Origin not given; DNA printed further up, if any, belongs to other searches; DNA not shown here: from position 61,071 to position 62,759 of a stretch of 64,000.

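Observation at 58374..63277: Corrinoid protein plus three tandem non-pyrrolysine MtmB-family methyltransferases: methyl-transfer system with unknown substrates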

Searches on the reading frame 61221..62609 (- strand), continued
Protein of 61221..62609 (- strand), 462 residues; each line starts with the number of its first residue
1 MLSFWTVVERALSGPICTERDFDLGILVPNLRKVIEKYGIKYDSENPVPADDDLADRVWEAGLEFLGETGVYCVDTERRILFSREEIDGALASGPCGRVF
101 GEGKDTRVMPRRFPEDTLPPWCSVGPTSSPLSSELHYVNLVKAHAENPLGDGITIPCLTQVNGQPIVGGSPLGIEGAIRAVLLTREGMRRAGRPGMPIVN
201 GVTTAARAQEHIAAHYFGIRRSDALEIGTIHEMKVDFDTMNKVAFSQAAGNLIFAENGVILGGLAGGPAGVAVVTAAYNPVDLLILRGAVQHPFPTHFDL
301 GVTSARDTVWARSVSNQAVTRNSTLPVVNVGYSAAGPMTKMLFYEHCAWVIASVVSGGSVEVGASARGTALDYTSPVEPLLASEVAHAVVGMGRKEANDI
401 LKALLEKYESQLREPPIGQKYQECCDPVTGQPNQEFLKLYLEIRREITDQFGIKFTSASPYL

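Call 34: find_encoding_contigs(protein=P0032, flank=10000, max_places=2)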
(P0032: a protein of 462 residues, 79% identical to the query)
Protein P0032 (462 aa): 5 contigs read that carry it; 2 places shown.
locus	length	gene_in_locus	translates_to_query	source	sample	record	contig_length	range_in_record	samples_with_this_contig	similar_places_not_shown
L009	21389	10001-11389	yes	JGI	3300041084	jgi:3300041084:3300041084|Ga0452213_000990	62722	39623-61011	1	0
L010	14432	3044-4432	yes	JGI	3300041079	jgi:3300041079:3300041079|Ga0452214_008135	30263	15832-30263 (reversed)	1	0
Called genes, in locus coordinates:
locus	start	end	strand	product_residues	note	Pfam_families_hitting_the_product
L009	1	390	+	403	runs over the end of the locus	PF04015:DUF362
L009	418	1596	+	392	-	PF00890:FAD_binding_2 (faint), PF01266:DAO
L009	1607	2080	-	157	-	PF13404:HTH_AsnC-type, PF13412:HTH_24, PF01037:AsnC_trans_reg, PF22482:AsnC_trans_reg_3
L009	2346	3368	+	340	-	PF02423:OCD_Mu_crystall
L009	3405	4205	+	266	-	PF01012:ETF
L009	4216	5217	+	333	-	PF01012:ETF, PF00766:ETF_alpha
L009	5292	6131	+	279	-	PF00106:adh_short, PF08659:KR (faint), PF13561:adh_short_C2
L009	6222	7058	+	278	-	PF00106:adh_short, PF08659:KR, PF13561:adh_short_C2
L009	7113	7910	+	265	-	PF00106:adh_short, PF08659:KR, PF13561:adh_short_C2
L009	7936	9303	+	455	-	PF00202:Aminotran_3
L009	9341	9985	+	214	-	PF02607:B12-binding_2, PF02310:B12-binding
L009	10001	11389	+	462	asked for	PF05369:MtmB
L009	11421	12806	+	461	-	PF05369:MtmB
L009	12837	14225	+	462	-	PF05369:MtmB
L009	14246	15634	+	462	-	PF05369:MtmB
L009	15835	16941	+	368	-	-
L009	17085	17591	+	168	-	PF04290:DctQ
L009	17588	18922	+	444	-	PF03600:CitMHS (weak), PF06808:DctM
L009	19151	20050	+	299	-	PF01063:Aminotran_4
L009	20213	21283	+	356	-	PF02826:2-Hacid_dh_C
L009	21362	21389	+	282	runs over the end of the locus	PF00491:Arginase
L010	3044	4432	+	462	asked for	PF05369:MtmB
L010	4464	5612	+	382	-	PF05369:MtmB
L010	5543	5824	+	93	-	PF05369:MtmB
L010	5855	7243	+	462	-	PF05369:MtmB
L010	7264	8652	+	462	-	PF05369:MtmB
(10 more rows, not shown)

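Call 40: search_protein_representatives(protein=window:61221-62609:-)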
Query: 462 residues. Proteins with E-value up to 0.001 (for the whole library): 1056; up to 1e-10: 624; up to 1e-30: 212. The best 150 are listed.
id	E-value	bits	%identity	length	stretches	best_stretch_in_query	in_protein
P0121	1.6e-133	462.4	61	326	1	1-321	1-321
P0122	2.4e-123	428.8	43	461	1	3-456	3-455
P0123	2.0e-116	406.0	44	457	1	1-455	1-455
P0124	1.7e-107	376.6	43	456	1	2-454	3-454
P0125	4.0e-106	372.0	41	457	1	6-455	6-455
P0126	1.4e-99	350.4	41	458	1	3-455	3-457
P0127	1.1e-94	334.3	41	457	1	1-447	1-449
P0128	4.3e-91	322.5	39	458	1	1-450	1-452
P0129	6.9e-91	321.8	40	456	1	3-448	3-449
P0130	9.0e-90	318.1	37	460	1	10-456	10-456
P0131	9.3e-90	318.1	39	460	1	1-449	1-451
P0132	1.1e-84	301.3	37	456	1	5-448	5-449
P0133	3.9e-83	296.2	37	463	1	1-456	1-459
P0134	6.0e-83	295.6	36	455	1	1-455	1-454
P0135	2.3e-81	290.4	37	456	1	1-454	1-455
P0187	2.1e-56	208.1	31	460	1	8-454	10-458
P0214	7.5e-52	193.1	29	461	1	7-442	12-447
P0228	1.6e-48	182.1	30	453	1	13-449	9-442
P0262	1.0e-41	159.7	30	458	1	10-448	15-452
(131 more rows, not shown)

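Call 44: list_cluster_members(proteins=[P0262, P0214, P0187, P0135, P0228, P0122, P0123, P0124, P0125, P0126])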
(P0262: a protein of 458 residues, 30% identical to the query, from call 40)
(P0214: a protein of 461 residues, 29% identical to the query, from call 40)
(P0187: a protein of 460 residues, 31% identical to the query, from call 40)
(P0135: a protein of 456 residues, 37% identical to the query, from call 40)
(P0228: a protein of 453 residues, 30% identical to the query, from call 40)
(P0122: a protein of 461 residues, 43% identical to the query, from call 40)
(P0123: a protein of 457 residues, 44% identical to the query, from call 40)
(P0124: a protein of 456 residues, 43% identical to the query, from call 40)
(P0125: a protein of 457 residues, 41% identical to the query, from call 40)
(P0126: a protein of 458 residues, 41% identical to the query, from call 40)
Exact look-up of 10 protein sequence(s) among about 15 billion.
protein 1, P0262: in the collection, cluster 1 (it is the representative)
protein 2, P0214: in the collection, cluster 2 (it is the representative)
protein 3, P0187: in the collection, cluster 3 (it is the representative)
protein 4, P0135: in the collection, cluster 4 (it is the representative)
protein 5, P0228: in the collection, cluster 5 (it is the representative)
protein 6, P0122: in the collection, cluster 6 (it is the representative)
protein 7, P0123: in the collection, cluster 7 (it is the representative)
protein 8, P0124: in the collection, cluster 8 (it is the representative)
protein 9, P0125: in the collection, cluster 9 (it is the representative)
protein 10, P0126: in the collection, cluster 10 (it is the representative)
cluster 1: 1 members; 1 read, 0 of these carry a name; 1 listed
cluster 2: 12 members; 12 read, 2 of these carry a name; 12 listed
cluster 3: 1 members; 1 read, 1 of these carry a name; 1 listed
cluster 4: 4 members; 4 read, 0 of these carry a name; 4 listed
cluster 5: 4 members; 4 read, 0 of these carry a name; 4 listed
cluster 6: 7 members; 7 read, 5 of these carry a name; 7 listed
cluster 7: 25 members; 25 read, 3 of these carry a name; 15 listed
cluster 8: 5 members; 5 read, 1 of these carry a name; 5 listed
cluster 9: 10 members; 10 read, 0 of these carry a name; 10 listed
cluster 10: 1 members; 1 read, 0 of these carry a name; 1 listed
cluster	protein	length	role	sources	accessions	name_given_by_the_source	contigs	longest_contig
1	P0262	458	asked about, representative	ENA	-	-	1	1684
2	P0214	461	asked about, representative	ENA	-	-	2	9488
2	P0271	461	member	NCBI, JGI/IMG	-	methylamine--corrinoid protein Co-methyltransferase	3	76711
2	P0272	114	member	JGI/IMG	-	methylamine--corrinoid protein Co-methyltransferase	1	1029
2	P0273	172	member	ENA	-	-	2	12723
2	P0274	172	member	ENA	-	-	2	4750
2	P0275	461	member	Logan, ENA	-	-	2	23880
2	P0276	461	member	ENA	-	-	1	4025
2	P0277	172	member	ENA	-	-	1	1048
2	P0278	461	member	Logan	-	-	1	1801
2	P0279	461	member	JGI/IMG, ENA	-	-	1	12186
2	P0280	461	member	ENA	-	-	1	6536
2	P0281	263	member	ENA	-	-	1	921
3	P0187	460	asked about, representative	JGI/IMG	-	methylamine--corrinoid protein Co-methyltransferase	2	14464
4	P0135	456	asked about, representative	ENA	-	-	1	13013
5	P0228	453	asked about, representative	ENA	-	-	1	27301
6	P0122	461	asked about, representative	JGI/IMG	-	methylamine---corrinoid protein Co-methyltransferase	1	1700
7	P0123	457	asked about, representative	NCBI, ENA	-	-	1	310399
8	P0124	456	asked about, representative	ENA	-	-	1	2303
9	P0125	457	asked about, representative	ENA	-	-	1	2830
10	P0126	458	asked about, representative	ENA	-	-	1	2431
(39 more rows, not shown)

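Call 46: find_homologous_proteins(query=A1, max_evalue=1e-20)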
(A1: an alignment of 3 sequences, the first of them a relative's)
Query A1 (3 sequences) (461 aa, profile of the alignment): 128 proteins with E <= 1e-20 among 8000 candidates; the best 120 are listed.
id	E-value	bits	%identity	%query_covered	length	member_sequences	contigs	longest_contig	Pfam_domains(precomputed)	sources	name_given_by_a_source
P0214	4.9e-247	838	100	100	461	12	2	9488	PF05369.19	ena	-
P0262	8.4e-242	821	36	97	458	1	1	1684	PF05369.19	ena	-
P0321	2.1e-232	790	89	100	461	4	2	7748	PF05369.19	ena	-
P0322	2.8e-226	770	83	100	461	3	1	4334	PF05369.19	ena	-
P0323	6.2e-224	762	81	100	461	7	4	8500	PF05369.19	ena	-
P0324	1.0e-217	742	80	100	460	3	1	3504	PF05369.19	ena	-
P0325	4.7e-209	713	76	100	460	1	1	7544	PF05369.19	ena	-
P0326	4.7e-209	713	77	100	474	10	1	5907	PF05369.19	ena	-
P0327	1.2e-206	705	66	100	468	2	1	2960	PF05369.19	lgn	-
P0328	8.5e-198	676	63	100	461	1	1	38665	PF05369.19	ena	-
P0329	1.5e-196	672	64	100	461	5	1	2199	PF05369.19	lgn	-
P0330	3.4e-184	631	56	100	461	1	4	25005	PF05369.19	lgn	-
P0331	6.6e-173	594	52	100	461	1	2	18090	PF05369.19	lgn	-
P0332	1.5e-172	593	47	100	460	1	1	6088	PF05369.19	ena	-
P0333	2.0e-170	586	51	100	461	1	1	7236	PF05369.19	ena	-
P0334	2.7e-170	585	53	100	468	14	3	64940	PF05369.19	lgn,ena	-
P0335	5.1e-170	584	35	99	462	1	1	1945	PF05369.19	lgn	-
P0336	1.7e-169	583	46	100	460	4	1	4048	PF05369.19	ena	-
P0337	2.1e-168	579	47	100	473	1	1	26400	PF05369.19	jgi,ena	-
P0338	4.5e-167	575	51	100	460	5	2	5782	PF05369.19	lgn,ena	-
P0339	8.4e-167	574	47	100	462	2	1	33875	PF05369.19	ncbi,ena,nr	ncbi:MAG: monomethylamine:corrinoid methyltransferase [Methanomassiliicoccaceae archaeon]|nr:monomet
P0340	6.3e-166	571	37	99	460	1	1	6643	PF05369.19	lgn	-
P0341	4.7e-164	565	51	98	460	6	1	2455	PF05369.19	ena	-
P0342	1.3e-162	560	44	100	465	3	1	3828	PF05369.19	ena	-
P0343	3.3e-161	555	49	99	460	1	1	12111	PF05369.19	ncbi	ncbi:MAG: monomethylamine:corrinoid methyltransferase [Candidatus Methanomethylophilaceae archaeon]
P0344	5.5e-158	545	45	98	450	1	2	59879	PF05369.19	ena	-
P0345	6.9e-151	521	40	100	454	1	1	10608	PF05369.19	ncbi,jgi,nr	ncbi:MAG: monomethylamine:corrinoid methyltransferase [Methanomassiliicoccaceae archaeon]|jgi:methyl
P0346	3.6e-129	450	45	80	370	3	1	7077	PF05369.19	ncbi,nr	ncbi:MAG: monomethylamine:corrinoid methyltransferase, partial [Methanomassiliicoccaceae archaeon]|n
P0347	1.6e-109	385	46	65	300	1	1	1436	PF05369.19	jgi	jgi:methylamine--corrinoid protein Co-methyltransferase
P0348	2.7e-104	368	51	54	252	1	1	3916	PF05369.19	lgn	-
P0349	1.4e-103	365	49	55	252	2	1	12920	PF05369.19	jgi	-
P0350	1.5e-103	365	50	54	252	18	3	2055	PF05369.19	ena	-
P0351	7.0e-103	363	48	55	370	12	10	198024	PF05369.19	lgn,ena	-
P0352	2.4e-102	361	47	55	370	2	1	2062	PF05369.19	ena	-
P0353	6.9e-102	360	49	54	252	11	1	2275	PF05369.19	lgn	-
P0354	1.4e-101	359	49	54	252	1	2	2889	PF05369.19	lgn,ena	-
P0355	1.8e-101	358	35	97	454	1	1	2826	PF05369.19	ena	-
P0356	3.3e-101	357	32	99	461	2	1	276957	PF05369.19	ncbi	ncbi:MAG: monomethylamine:corrinoid methyltransferase [Candidatus Thorarchaeota archaeon]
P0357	4.7e-101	357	31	98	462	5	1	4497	PF05369.19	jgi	-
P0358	6.9e-101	356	50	54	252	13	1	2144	PF05369.19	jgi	-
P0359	8.1e-101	356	31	97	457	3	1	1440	PF05369.19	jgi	-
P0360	8.6e-100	353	32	98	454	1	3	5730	PF05369.19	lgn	-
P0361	1.8e-99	352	47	54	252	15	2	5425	PF05369.19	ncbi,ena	-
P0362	2.5e-99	351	31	98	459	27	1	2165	PF05369.19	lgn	-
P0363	3.3e-99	351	30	95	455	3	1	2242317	PF05369.19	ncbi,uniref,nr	ncbi:Monomethylamine methyltransferase MtmB [Methanohalobium evestigatum Z-7303]|uniref:[methylamine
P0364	2.4e-98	348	33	97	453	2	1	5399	PF05369.19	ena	-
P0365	2.5e-98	348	32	94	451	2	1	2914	PF05369.19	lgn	-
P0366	1.5e-97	345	30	98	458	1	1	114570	PF05369.19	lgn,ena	-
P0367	2.6e-97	345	31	97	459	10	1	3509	PF05369.19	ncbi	-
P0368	1.6e-96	342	31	98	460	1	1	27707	PF05369.19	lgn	-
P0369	3.9e-96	341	31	98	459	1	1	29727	PF05369.19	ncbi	ncbi:MAG: monomethylamine:corrinoid methyltransferase [Candidatus Hodarchaeota archaeon]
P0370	5.1e-96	340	49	54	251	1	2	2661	PF05369.19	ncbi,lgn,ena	-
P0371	6.4e-96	340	33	88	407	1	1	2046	PF05369.19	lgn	-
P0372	9.2e-96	340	29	97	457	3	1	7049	PF05369.19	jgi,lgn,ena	-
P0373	1.5e-95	339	31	98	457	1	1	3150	PF05369.19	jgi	jgi:methylamine--corrinoid protein Co-methyltransferase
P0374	1.9e-95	338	31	98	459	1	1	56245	PF05369.19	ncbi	-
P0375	2.2e-95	338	31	99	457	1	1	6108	PF05369.19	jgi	-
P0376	5.1e-95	337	31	94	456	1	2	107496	PF05369.19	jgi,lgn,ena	jgi:methylamine--corrinoid protein Co-methyltransferase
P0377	9.5e-95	336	32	99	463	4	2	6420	PF05369.19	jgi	jgi:methylamine--corrinoid protein Co-methyltransferase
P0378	4.1e-94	334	32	91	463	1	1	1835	PF05369.19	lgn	-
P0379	5.8e-94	334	29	98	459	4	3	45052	PF05369.19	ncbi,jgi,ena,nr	ncbi:MAG TPA: monomethylamine:corrinoid methyltransferase [Anaerolineales bacterium]|nr:monomethylam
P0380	7.4e-93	330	30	95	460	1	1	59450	PF05369.19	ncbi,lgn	ncbi:MAG: monomethylamine:corrinoid methyltransferase [Candidatus Thorarchaeota archaeon]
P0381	8.1e-92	327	31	98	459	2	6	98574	PF05369.19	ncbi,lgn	ncbi:MAG: monomethylamine:corrinoid methyltransferase [Promethearchaeota archaeon]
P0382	9.2e-92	326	30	100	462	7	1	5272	PF05369.19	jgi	-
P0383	3.0e-91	325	51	47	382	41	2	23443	PF05369.19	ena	-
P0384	3.7e-91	324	52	48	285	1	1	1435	PF05369.19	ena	-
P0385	5.4e-90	320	32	99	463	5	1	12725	PF05369.19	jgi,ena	-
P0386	4.1e-89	318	30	100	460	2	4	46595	PF05369.19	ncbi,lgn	ncbi:MAG: monomethylamine:corrinoid methyltransferase [Candidatus Bathyarchaeia archaeon]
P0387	2.1e-88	315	29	98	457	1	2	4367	PF05369.19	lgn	-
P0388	3.5e-88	315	31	98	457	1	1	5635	PF05369.19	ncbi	-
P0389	1.2e-87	313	30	97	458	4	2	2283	PF05369.19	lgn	-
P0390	6.1e-87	310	30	97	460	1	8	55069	PF05369.19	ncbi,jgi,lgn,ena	-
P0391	7.7e-87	310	28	98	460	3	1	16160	PF05369.19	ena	-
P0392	8.8e-86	307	31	99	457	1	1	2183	PF05369.19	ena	-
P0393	1.1e-85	306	28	98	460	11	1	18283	PF05369.19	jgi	jgi:hypothetical protein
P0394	7.4e-85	304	29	97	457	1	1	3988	PF05369.19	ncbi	-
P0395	8.7e-85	303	32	99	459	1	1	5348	PF05369.19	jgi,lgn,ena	-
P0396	1.0e-84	303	30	96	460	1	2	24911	PF05369.19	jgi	jgi:methylamine--corrinoid protein Co-methyltransferase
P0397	1.1e-84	303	29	97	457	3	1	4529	PF05369.19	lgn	-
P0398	1.7e-84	302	28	98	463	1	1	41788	PF05369.19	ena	-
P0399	2.2e-84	302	29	98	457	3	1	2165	PF05369.19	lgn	-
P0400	5.1e-84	301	30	97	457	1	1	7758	PF05369.19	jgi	jgi:hypothetical protein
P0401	7.3e-84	300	29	97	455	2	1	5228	PF05369.19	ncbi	-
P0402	1.6e-83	299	27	98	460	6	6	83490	PF05369.19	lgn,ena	-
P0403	3.0e-83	298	30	97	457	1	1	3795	PF05369.19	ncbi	ncbi:MAG: monomethylamine:corrinoid methyltransferase [Chloroflexota bacterium]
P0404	3.6e-83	298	30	95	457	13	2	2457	PF05369.19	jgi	jgi:methylamine--corrinoid protein Co-methyltransferase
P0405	8.2e-83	297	30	97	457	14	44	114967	PF05369.19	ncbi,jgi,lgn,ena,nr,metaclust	ncbi:MAG: monomethylamine:corrinoid methyltransferase [Anaerolineae bacterium]|jgi:methylamine--corr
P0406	1.6e-82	296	29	98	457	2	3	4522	PF05369.19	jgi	jgi:methylamine--corrinoid protein Co-methyltransferase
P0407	1.9e-82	296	29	97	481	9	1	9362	PF05369.19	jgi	-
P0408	2.4e-82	295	29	97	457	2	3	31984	PF05369.19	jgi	-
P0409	3.6e-82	295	28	98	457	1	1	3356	PF05369.19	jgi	jgi:methylamine--corrinoid protein Co-methyltransferase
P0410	1.8e-81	292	45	49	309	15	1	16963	PF05369.19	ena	-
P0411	2.8e-81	292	32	89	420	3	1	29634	PF05369.19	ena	-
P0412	3.7e-81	291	29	97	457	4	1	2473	PF05369.19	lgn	-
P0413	4.1e-81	291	29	94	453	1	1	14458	PF05369.19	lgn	-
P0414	3.8e-80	288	29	97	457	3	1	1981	PF05369.19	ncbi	-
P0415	8.7e-80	287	27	97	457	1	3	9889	PF05369.19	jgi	-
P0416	9.4e-80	287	28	97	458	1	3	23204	PF05369.19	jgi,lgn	-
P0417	1.1e-79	287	28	97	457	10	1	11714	PF05369.19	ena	-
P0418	1.9e-79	286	28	98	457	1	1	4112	PF05369.19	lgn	-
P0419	2.3e-79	285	27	97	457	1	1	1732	PF05369.19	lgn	-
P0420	5.1e-79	284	27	97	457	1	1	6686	PF05369.19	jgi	-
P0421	7.3e-79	284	27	98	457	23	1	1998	PF05369.19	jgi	jgi:hypothetical protein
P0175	3.0e-78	282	28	98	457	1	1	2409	PF05369.19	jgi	jgi:methylamine--corrinoid protein Co-methyltransferase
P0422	6.4e-78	281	27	98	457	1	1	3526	PF05369.19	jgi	-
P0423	8.5e-78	280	29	98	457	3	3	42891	PF05369.19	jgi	jgi:hypothetical protein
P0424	1.6e-77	279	28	98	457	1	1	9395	PF05369.19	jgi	jgi:hypothetical protein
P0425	1.9e-75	273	28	97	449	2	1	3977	PF05369.19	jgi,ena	-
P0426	8.7e-75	270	29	98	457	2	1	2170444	PF05369.19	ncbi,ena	-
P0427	1.1e-72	263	39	52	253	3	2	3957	PF05369.19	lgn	-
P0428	4.2e-72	262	27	97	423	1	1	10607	PF05369.19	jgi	-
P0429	2.1e-71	259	30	96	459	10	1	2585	PF05369.19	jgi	jgi:methylamine---corrinoid protein Co-methyltransferase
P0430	6.1e-71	258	29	98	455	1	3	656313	PF05369.19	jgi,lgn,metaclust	metaclust:\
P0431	4.7e-68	248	28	99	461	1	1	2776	PF05369.19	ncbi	-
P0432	1.5e-67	247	48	39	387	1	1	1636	PF05369.19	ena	-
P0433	2.6e-65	239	28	88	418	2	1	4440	PF05369.19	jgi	jgi:hypothetical protein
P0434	7.2e-65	238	29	91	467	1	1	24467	PF05369.19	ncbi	ncbi:MAG: monomethylamine:corrinoid methyltransferase [Methanobacteriota archaeon]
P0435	8.3e-64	234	31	92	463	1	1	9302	PF05369.19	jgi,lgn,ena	-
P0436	6.9e-63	231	29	84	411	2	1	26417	PF05369.19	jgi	jgi:methylamine--corrinoid protein Co-methyltransferase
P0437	2.8e-62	229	27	85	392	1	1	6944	PF05369.19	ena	-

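Call 47: list_cluster_members(proteins=[P0363, P0426, P0430, P0367, P0374, P0388, P0394, P0401, P0414, P0431])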
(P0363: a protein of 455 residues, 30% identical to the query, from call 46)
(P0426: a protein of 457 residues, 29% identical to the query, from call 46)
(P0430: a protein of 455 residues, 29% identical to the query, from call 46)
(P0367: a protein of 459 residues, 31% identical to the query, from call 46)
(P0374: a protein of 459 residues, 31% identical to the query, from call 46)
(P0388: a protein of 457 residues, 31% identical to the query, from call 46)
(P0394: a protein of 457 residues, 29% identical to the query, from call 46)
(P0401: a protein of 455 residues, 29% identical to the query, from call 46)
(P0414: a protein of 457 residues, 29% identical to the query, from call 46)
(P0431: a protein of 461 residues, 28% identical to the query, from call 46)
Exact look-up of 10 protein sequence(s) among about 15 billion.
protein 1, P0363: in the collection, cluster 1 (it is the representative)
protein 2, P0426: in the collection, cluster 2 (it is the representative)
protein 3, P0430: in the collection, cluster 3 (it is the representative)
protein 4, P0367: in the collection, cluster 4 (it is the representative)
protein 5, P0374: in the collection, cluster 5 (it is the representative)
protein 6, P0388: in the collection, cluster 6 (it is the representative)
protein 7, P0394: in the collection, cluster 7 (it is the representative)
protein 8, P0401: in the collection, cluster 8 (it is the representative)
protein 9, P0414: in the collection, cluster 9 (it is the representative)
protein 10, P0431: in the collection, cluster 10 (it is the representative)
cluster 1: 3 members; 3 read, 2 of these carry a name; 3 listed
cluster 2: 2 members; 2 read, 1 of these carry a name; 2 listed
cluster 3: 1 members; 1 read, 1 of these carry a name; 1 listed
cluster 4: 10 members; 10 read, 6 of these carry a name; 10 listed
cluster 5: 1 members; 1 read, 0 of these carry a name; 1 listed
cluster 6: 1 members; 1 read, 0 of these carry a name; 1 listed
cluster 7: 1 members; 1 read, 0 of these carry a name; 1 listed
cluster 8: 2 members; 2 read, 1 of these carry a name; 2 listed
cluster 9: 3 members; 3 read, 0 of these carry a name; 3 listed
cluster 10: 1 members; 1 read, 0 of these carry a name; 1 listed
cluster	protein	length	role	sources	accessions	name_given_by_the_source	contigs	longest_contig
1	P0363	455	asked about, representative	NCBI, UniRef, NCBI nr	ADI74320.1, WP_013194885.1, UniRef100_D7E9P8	Monomethylamine methyltransferase MtmB [Methanohalobium evestigatum Z-7303] | [methylamine--corrinoid protein] Co-methyltransferase n=1 Tax=Methanohalobium evestigatum ... | monomethylamine:corrinoid methyltransferase [Methanohalobium evestigatum]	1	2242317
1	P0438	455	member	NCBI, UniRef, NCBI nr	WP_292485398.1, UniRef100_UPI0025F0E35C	monomethylamine:corrinoid methyltransferase [Methanohalobium sp.] | monomethylamine:corrinoid methyltransferase n=1 Tax=Methanohalobium sp. TaxID=2837493 ...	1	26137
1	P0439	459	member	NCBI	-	-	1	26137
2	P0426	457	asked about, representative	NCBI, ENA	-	-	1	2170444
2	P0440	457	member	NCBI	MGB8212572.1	MAG: monomethylamine:corrinoid methyltransferase [Anaerolineales bacterium]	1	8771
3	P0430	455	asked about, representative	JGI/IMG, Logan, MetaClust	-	\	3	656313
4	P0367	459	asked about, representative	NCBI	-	-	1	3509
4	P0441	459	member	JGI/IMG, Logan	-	methylamine--corrinoid protein Co-methyltransferase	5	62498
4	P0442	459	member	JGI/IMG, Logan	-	methylamine--corrinoid protein Co-methyltransferase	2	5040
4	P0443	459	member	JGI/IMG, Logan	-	methylamine--corrinoid protein Co-methyltransferase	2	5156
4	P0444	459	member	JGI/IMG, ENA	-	methylamine--corrinoid protein Co-methyltransferase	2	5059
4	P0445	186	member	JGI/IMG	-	methylamine--corrinoid protein Co-methyltransferase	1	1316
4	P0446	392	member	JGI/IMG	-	methylamine--corrinoid protein Co-methyltransferase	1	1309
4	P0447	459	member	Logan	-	-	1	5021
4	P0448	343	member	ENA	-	-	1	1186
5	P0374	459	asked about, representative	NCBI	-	-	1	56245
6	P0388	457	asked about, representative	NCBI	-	-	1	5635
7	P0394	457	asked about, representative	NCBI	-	-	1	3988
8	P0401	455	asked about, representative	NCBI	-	-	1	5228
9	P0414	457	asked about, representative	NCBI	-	-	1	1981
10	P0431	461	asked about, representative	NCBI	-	-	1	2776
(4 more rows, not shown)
